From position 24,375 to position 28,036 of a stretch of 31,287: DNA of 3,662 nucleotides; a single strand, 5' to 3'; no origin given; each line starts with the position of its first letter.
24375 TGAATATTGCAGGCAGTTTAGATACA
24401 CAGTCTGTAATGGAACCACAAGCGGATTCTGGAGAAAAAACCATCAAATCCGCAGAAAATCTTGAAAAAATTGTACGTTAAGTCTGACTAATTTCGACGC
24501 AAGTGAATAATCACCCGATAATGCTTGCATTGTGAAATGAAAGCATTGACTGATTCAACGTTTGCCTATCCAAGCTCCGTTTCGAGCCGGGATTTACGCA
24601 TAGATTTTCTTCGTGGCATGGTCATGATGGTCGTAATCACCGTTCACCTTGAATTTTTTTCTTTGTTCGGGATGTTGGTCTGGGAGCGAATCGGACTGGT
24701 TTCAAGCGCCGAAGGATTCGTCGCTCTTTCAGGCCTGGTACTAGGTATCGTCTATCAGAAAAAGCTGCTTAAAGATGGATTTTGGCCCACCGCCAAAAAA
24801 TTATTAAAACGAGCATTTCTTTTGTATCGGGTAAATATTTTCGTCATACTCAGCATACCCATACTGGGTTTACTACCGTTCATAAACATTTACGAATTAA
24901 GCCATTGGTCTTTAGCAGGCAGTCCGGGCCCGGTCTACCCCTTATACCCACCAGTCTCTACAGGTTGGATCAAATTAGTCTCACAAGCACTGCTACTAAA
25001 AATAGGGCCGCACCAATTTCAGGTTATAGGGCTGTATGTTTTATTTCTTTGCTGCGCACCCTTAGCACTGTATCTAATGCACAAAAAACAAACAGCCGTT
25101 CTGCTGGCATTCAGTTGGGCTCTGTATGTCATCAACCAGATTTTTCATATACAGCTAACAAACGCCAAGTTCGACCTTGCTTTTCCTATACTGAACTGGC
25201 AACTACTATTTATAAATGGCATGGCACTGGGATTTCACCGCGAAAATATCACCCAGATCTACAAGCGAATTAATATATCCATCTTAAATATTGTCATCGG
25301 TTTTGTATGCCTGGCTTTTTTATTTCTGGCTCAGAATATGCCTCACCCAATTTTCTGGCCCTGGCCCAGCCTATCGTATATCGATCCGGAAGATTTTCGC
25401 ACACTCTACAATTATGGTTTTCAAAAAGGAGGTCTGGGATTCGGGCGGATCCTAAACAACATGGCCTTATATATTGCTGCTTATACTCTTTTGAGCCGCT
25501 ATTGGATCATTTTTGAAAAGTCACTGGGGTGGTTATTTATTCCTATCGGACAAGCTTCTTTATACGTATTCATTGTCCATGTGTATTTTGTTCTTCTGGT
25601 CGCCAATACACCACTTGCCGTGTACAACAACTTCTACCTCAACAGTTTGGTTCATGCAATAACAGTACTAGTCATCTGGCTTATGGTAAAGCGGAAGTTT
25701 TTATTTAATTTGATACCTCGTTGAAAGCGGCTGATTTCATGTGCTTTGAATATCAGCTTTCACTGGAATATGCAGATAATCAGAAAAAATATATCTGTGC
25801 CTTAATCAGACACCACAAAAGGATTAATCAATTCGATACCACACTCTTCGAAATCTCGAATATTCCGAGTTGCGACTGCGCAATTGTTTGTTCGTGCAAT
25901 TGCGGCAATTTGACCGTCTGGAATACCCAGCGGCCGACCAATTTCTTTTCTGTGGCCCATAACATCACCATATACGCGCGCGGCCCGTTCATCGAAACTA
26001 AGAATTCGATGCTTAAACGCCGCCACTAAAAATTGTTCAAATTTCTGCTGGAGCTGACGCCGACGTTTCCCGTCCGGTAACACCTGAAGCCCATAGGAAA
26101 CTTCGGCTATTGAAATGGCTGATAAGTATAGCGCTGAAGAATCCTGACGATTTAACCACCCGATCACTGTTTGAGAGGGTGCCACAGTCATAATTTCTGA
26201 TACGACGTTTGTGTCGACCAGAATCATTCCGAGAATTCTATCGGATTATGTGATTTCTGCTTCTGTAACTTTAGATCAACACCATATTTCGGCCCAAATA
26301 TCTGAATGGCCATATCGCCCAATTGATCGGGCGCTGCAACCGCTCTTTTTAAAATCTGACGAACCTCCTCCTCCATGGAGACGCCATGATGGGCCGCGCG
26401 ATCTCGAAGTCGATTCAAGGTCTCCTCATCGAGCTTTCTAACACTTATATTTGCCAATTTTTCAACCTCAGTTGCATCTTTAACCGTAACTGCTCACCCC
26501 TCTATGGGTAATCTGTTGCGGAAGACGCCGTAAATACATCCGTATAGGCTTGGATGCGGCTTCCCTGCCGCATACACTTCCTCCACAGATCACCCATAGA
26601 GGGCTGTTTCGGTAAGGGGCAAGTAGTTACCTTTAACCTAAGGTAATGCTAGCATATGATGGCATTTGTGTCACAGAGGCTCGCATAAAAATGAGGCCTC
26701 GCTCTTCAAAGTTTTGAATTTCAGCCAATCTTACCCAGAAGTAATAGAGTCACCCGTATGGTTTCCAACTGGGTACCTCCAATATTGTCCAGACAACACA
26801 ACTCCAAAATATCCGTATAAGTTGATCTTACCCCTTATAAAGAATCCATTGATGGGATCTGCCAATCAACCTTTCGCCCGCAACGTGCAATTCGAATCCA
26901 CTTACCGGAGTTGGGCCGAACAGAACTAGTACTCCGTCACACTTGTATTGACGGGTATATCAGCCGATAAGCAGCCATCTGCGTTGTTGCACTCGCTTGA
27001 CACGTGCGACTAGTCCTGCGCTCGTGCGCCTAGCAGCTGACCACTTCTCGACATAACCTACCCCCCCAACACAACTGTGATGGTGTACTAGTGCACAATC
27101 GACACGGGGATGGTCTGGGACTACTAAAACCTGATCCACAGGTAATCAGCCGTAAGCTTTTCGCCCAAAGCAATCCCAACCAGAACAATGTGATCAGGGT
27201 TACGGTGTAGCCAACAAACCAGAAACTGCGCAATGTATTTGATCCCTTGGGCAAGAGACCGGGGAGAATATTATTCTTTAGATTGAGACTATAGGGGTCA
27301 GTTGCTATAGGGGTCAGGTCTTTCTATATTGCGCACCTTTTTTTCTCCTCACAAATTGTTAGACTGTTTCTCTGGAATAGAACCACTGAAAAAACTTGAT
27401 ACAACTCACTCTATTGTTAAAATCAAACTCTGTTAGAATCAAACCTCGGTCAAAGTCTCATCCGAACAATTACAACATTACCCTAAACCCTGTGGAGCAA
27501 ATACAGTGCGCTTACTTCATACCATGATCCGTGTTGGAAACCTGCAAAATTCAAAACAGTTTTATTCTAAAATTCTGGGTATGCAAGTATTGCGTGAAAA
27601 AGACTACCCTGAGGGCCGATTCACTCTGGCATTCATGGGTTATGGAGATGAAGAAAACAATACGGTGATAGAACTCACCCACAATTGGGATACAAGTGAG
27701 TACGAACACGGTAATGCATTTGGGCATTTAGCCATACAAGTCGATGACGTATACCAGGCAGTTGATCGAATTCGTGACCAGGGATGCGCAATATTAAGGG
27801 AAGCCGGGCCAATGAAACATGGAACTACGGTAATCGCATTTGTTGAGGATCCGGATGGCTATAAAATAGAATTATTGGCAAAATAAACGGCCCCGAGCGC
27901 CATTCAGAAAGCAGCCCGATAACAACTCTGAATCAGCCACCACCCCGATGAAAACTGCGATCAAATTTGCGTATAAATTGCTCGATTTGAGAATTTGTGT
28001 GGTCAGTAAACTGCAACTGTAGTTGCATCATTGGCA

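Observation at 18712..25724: Cluster of an ACP/acyl-AMP-ligase/acyltransferase fusion, a GH17-GT2 glucan synthase and an OpgC-like acyltransferase. This is a candidate pathway for an acylated periplasmic beta-glucan or glycolipid.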

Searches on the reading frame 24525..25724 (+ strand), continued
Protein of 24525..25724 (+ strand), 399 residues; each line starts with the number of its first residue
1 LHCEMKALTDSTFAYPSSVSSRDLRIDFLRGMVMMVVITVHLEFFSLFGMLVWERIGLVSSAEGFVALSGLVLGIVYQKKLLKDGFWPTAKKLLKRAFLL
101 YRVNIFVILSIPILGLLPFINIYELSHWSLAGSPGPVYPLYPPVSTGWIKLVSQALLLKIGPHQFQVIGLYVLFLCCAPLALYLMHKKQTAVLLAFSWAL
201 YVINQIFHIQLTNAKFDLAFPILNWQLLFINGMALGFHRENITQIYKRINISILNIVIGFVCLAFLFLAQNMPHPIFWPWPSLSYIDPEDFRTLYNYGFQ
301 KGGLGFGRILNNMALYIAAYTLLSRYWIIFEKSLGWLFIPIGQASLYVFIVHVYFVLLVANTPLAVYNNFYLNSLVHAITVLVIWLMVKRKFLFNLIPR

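Call 70: find_encoding_contigs(protein=P0246, flank=10000, max_places=2)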
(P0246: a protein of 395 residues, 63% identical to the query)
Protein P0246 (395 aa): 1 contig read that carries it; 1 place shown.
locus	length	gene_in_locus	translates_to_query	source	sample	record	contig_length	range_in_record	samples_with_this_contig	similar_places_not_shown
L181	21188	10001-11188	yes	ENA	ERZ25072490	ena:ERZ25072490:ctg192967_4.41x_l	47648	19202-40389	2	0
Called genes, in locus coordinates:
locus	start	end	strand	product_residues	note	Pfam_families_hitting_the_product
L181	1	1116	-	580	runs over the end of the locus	PF01935:DUF87, PF05872:HerA_C (weak)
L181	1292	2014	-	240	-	PF01925:TauE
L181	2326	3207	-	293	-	-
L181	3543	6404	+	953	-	PF00550:PP-binding, PF00501:AMP-binding, PF01553:Acyltransferase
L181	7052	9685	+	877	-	PF00332:Glyco_hydro_17 (weak), PF13506:Glyco_transf_21, PF00535:Glycos_transf_2, PF13641:Glyco_tranf_2_3, PF13632:Glyco_trans_2_3, PF03552:Cellulose_synt (weak)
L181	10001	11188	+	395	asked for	PF10129:OpgC_C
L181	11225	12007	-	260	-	PF00561:Abhydrolase_1, PF12146:Hydrolase_4, PF12697:Abhydrolase_6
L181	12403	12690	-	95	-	-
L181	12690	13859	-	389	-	PF23500:DUF7133, PF07995:GSDH, PF22807:TrAA12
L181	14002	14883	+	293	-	PF01435:Peptidase_M48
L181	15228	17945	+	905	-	PF00989:PAS (faint), PF08447:PAS_3, PF00512:HisKA, PF00072:Response_reg, PF01627:Hpt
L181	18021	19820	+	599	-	PF00072:Response_reg, PF00990:GGDEF, PF00563:EAL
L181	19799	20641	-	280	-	PF02634:FdhD-NarQ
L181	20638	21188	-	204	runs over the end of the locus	PF12804:NTP_transf_3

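Call 71: search_protein_families(library=ncbifam, proteins=[L175:11221-12006:-, L175:12174-13529:-, L175:2330-3166:-], max_evalue=0.001)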
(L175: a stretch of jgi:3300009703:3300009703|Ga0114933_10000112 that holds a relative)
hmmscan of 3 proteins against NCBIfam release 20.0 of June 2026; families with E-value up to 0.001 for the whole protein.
L175:11221-12006:- (261 aa): 11 families
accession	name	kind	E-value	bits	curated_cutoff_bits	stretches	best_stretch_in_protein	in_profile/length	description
NF002043.0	PRK00870.1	subfamily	3.5e-09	36.5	265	1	38-148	46-157/302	haloalkane dehalogenase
TIGR03056.1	bchO_mg_che_rel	equivalog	3.7e-07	29.4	172.55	1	39-141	29-130/278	alpha/beta fold hydrolase BchO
NF007954.0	PRK10673.1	equivalog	5e-07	29.2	399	1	39-139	17-114/255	esterase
NF011457.0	PRK14875.1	equivalog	3.9e-06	26.1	307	1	38-134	132-226/372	acetoin dehydrogenase dihydrolipoyllysine-residue acetyltransferase subunit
NF002938.0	PRK03592.1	equivalog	2e-05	24.1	241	1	41-150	33-140/298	haloalkane dehalogenase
TIGR03611.1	RutD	equivalog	3.1e-05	23.5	238.5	1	72-144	46-118/258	pyrimidine utilization protein D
NF051487.1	bifunc_PcaCD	exception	3.6e-05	23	430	1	32-137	166-269/413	bifunctional 4-carboxymuconolactone decarboxylase/3-oxoadipate enol-lactonase PcaCD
NF051488.1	bifunc_PcaDC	exception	4e-05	22.9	390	1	63-140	36-112/375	bifunctional 3-oxoadipate enol-lactonase/4-carboxymuconolactone decarboxylase PcaDC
TIGR03695.1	menH_SHCHC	equivalog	8.6e-05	22.1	208.55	1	39-140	3-105/252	2-succinyl-6-hydroxy-2,4-cyclohexadiene-1-carboxylate synthase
NF050089.1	i_nPHAscl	equivalog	0.00013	21.1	300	1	38-138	18-116/288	intracellular short-chain-length polyhydroxyalkanoate depolymerase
TIGR02427.1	protocat_pcaD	equivalog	0.00015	21.3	255.85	1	74-138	48-111/251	3-oxoadipate enol-lactonase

L175:12174-13529:- (451 aa): 4 families
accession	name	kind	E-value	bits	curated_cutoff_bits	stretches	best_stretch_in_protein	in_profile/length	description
NF041463.1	GalB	equivalog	1.3e-08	33.1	900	1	57-175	394-513/869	beta-galactosidase GalB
NF041462.1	GalA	equivalog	1.6e-06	26.5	900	1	58-199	333-456/763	beta-galactosidase GalA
NF041100.1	betagal_LacZ_Ttogales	equivalog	0.00035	18.4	2000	1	66-162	363-466/1090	beta-galactosidase LacZ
NF007666.0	PRK10340.1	equivalog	0.00055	17.9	1284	1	67-148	370-459/1030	beta-galactosidase subunit alpha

L175:2330-3166:- (278 aa): 0 families

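Call 72: search_protein_families(library=pfam, proteins=[L175:11221-12006:-, L175:12174-13529:-, L175:2330-3166:-], max_evalue=0.01)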
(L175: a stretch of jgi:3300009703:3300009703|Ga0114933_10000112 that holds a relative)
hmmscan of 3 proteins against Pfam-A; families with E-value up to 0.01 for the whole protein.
L175:11221-12006:- (261 aa): 5 families
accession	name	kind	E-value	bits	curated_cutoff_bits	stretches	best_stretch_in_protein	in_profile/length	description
PF12697.13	Abhydrolase_6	-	3.4e-20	74.1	26.3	1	41-254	1-215/217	Alpha/beta hydrolase family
PF00561.26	Abhydrolase_1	-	2.3e-10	41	25.8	1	40-225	2-184/245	alpha/beta hydrolase fold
PF12146.15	Hydrolase_4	-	1.5e-08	34.7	27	1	36-137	2-107/239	Serine aminopeptidase, S33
PF07819.20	PGAP1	-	0.002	18.3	24.3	1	90-120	73-105/233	PGAP1-like alpha/beta domain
PF12695.13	Abhydrolase_5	-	0.0096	16.2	27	0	95-144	44-93/164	Alpha/beta hydrolase family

L175:12174-13529:- (451 aa): 1 family
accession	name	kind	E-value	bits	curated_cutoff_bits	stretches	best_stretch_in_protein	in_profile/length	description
PF02836.23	Glyco_hydro_2_C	-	7.5e-06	25.7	21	1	61-171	45-159/302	Glycosyl hydrolases family 2, TIM barrel domain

L175:2330-3166:- (278 aa): 0 families

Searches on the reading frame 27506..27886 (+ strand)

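Call 49: search_protein_families(library=pfam, proteins=[window:27506-27886:+], max_evalue=0.01)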
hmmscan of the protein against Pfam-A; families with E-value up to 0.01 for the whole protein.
window:27506-27886:+ (126 aa): 4 families
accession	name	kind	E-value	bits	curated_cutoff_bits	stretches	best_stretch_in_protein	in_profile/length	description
PF00903.31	Glyoxalase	-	9.7e-29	100.7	20.6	1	2-123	1-121/121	Glyoxalase/Bleomycin resistance protein/Dioxygenase superfamily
PF13669.12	Glyoxalase_4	-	1.2e-12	48.5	27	1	5-105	2-101/109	Glyoxalase/Bleomycin resistance protein/Dioxygenase superfamily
PF12681.13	Glyoxalase_2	-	9.4e-08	32.4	30.1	1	6-123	4-113/118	Glyoxalase-like domain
PF18029.7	Glyoxalase_6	-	3.1e-05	25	23.6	1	8-123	4-105/106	Glyoxalase-like domain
